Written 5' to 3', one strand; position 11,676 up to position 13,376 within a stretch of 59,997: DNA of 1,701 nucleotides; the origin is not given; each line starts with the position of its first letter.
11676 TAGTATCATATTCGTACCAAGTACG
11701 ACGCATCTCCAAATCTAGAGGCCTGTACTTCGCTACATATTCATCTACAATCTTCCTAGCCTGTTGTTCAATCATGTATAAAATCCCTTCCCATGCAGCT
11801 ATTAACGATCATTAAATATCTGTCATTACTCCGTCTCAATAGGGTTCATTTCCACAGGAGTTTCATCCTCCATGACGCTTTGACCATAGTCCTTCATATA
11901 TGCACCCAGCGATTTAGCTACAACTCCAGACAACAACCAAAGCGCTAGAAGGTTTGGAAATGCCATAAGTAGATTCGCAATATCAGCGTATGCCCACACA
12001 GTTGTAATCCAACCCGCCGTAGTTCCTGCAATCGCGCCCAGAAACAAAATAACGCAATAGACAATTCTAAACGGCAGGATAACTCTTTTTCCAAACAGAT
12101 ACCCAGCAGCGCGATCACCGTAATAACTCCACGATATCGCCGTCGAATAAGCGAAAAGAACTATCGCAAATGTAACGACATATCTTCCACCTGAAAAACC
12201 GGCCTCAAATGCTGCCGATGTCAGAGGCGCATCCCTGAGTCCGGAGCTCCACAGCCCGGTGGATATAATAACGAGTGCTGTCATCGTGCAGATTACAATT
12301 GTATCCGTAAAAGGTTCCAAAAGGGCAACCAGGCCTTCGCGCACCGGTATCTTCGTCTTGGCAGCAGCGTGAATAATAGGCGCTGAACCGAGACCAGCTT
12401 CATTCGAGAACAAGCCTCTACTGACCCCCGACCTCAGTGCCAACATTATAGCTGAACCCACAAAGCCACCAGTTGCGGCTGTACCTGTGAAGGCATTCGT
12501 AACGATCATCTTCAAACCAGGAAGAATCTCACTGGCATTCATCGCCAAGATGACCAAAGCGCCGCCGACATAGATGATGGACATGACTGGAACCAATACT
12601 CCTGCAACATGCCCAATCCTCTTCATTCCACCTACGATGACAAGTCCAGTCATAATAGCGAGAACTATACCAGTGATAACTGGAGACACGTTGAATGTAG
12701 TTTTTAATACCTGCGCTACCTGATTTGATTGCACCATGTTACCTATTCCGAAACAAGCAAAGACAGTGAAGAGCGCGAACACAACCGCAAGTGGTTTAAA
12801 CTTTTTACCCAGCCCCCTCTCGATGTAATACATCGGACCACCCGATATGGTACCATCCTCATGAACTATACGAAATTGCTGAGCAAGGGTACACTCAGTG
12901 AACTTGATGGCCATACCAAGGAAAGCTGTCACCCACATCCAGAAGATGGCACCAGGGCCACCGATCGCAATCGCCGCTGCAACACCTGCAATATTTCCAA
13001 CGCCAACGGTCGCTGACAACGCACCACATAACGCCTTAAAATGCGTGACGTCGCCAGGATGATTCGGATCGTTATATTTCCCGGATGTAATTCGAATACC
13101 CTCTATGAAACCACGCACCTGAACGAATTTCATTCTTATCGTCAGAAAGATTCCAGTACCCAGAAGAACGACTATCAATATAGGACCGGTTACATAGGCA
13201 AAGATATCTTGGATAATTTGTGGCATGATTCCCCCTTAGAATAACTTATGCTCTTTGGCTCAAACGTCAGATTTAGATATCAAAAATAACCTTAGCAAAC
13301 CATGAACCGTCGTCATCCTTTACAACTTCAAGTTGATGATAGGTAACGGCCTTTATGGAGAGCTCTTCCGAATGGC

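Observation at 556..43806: Nine copies of one 19-nt perfect palindrome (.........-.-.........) at the borders of the lineage-specific genes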

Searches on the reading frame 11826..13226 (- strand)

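Call 20: search_protein_families(library=pfam, proteins=[window:11826-13226:-])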
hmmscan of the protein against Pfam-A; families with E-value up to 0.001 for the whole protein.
window:11826-13226:- (466 aa): 1 family
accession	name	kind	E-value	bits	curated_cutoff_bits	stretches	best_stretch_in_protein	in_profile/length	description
PF01235.23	Na_Ala_symp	-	4.4e-133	444.8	24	1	55-448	8-384/392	Sodium:alanine symporter family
